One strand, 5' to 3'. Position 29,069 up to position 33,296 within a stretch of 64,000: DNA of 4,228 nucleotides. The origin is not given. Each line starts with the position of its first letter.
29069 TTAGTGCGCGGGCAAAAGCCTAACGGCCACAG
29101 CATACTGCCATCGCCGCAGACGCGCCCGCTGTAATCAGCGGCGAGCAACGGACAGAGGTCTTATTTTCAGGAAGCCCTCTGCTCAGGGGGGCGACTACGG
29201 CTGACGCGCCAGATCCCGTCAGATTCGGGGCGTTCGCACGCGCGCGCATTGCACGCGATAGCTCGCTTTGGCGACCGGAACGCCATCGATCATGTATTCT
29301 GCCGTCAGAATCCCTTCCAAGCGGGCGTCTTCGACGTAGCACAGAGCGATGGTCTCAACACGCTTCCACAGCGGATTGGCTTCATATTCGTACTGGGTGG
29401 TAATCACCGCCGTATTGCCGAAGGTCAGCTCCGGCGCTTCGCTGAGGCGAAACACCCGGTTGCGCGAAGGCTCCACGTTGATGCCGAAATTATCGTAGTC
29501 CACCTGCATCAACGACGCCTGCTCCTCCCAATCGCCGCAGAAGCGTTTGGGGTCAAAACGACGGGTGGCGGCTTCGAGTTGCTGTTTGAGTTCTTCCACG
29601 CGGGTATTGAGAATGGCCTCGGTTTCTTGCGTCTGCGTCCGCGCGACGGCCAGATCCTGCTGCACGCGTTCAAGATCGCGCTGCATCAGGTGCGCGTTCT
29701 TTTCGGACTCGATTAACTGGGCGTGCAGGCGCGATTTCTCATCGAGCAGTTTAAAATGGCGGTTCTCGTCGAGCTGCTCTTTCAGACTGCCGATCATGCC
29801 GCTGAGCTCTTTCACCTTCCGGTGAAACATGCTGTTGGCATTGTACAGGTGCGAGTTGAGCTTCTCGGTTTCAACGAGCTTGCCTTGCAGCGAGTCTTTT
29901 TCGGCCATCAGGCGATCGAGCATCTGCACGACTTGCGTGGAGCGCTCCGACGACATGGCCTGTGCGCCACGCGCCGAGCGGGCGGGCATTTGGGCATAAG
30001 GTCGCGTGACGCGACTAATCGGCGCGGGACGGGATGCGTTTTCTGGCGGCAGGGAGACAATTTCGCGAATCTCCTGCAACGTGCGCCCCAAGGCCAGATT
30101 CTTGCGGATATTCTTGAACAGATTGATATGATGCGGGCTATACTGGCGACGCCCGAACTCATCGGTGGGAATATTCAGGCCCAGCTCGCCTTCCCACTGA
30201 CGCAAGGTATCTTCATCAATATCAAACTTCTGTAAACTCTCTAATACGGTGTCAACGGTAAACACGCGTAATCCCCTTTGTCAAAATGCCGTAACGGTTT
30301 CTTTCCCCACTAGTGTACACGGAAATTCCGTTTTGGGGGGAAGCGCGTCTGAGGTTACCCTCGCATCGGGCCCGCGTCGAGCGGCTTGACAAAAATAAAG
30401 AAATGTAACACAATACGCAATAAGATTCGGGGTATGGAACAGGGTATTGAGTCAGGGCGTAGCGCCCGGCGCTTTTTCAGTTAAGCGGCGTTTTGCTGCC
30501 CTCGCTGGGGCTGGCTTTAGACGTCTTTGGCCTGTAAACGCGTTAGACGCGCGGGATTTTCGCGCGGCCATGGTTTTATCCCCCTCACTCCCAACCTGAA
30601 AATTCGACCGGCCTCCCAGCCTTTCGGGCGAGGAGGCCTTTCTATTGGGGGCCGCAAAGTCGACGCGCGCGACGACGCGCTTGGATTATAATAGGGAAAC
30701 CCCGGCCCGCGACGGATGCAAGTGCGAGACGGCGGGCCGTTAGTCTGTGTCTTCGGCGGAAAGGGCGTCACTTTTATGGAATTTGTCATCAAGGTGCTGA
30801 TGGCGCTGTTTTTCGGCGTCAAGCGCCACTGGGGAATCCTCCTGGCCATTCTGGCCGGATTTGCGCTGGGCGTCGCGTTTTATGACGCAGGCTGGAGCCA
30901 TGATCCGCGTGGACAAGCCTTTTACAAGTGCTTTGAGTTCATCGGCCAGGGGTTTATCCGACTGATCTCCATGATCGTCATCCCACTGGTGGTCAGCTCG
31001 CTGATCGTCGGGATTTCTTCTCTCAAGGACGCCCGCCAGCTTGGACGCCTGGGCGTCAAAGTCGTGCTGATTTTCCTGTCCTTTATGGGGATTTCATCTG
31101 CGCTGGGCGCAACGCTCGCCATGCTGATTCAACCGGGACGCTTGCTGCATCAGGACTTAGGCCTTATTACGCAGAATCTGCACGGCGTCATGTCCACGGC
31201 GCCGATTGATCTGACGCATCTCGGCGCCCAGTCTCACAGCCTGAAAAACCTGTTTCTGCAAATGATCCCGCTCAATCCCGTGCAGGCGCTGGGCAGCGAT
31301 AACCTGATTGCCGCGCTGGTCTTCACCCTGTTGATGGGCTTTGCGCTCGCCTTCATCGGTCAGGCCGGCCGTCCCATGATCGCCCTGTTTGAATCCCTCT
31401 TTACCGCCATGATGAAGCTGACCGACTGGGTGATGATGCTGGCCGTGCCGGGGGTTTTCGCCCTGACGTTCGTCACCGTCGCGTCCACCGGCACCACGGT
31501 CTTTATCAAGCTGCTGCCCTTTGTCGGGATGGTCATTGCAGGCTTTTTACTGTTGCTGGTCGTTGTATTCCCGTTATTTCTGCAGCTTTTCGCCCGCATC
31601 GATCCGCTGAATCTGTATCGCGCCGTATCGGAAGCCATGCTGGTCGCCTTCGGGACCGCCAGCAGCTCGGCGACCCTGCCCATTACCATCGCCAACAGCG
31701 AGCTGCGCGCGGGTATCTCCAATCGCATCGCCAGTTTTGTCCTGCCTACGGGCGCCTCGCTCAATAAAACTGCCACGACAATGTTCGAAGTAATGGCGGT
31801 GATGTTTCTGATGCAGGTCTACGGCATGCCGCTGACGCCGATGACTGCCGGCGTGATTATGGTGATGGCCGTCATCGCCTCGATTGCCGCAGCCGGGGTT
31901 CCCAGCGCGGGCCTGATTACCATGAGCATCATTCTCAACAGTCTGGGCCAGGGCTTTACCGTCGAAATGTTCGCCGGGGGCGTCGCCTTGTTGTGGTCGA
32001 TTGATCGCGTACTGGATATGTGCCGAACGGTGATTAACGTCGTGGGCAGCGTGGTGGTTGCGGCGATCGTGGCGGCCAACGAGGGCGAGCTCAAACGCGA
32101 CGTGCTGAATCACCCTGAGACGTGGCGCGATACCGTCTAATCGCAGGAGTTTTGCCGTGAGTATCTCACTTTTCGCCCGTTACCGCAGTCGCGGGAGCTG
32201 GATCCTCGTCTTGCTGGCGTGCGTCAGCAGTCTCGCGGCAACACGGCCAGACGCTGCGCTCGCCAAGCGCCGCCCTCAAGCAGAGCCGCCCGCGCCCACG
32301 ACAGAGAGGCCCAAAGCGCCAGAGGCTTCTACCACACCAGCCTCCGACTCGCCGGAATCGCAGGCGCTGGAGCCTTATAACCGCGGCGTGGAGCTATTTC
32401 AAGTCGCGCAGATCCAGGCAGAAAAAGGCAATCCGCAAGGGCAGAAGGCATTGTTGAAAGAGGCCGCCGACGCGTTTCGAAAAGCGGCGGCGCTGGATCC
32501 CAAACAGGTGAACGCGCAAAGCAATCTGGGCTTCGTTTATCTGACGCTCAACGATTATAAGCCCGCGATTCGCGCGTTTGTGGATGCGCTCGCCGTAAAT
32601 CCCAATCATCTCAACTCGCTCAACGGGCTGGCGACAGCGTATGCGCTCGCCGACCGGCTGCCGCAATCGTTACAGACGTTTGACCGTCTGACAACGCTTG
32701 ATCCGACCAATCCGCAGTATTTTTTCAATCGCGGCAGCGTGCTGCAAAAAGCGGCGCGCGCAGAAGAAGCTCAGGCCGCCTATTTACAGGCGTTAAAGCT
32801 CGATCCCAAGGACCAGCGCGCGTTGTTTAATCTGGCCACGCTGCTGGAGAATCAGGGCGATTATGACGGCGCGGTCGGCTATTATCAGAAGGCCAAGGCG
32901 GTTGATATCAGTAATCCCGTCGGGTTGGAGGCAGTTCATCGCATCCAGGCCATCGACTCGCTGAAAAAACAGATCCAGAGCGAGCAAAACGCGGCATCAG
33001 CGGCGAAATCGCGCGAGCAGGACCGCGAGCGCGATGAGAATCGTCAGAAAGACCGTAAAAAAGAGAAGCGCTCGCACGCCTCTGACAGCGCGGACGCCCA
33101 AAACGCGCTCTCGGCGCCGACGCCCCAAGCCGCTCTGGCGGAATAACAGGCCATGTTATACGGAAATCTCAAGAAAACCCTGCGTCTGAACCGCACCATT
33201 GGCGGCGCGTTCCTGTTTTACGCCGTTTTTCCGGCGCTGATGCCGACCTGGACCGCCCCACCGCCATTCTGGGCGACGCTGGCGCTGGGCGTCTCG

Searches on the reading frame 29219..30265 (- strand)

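Call 75: search_protein_families(library=pfam, proteins=[window:29219-30265:-], max_evalue=0.001)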
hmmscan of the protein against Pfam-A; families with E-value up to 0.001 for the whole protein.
window:29219-30265:- (348 aa): 1 family
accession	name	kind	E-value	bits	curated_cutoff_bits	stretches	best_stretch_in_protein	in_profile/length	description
PF13411.12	MerR_1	-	1.8e-11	44.4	21.6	1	13-70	9-66/69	MerR HTH family regulatory protein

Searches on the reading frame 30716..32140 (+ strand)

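Call 75: search_protein_families(library=pfam, proteins=[window:30716-32140:+], max_evalue=0.001)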
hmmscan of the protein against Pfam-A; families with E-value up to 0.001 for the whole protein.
window:30716-32140:+ (474 aa): 1 family
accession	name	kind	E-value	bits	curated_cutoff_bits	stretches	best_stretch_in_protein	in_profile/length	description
PF00375.23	SDF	-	3.5e-100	336.2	27.9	1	39-453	3-385/387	Sodium:dicarboxylate symporter family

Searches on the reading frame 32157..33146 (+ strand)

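Call 75: search_protein_families(library=pfam, proteins=[window:32157-33146:+], max_evalue=0.001)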
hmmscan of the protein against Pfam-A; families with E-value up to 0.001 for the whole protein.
window:32157-33146:+ (329 aa): 16 families
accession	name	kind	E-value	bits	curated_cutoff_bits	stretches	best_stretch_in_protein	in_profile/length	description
PF07719.23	TPR_2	-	2e-24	84.1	27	3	221-250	2-31/34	Tetratricopeptide repeat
PF00515.34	TPR_1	-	1.1e-23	82.4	27.8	2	119-151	2-34/34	Tetratricopeptide repeat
PF13431.12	TPR_17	-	1.2e-22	78.7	24.4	1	208-239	1-32/34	Tetratricopeptide repeat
PF13414.12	TPR_11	-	4.4e-21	74.7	26.8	2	100-130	10-40/42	TPR repeat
PF13181.12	TPR_8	-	4.5e-17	61.1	25.7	1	187-219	2-34/34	Tetratricopeptide repeat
PF13432.12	TPR_16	-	6.6e-17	62.1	32.7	2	191-248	2-59/65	Tetratricopeptide repeat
PF14559.12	TPR_19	-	1.4e-14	54.6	25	2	132-188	5-61/68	Tetratricopeptide repeat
PF13424.12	TPR_12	-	6.1e-14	52.4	30.1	2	191-249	8-74/77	Tetratricopeptide repeat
PF13428.12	TPR_14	-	1.5e-12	47.3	23.5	0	192-229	7-44/44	Tetratricopeptide repeat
PF13176.12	TPR_7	-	5.7e-12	45.2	27.9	1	222-250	1-31/36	Tetratricopeptide repeat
PF13371.12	TPR_9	-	7.7e-10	39.1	35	0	162-222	5-65/73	Tetratricopeptide repeat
PF23914.1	TPR_CcmH_CycH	-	1.5e-07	31.8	42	1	167-247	65-148/158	Cytochrome c-type biogenesis protein H TPR domain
PF13429.12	TPR_15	-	8.2e-07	29.1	26.2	1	96-214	158-276/280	Tetratricopeptide repeat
PF13174.12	TPR_6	-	6.8e-06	26.8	26.3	0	222-246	2-26/33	Tetratricopeptide repeat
PF13374.12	TPR_10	-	8.3e-06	26.1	27.5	0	225-248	7-30/42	Tetratricopeptide repeat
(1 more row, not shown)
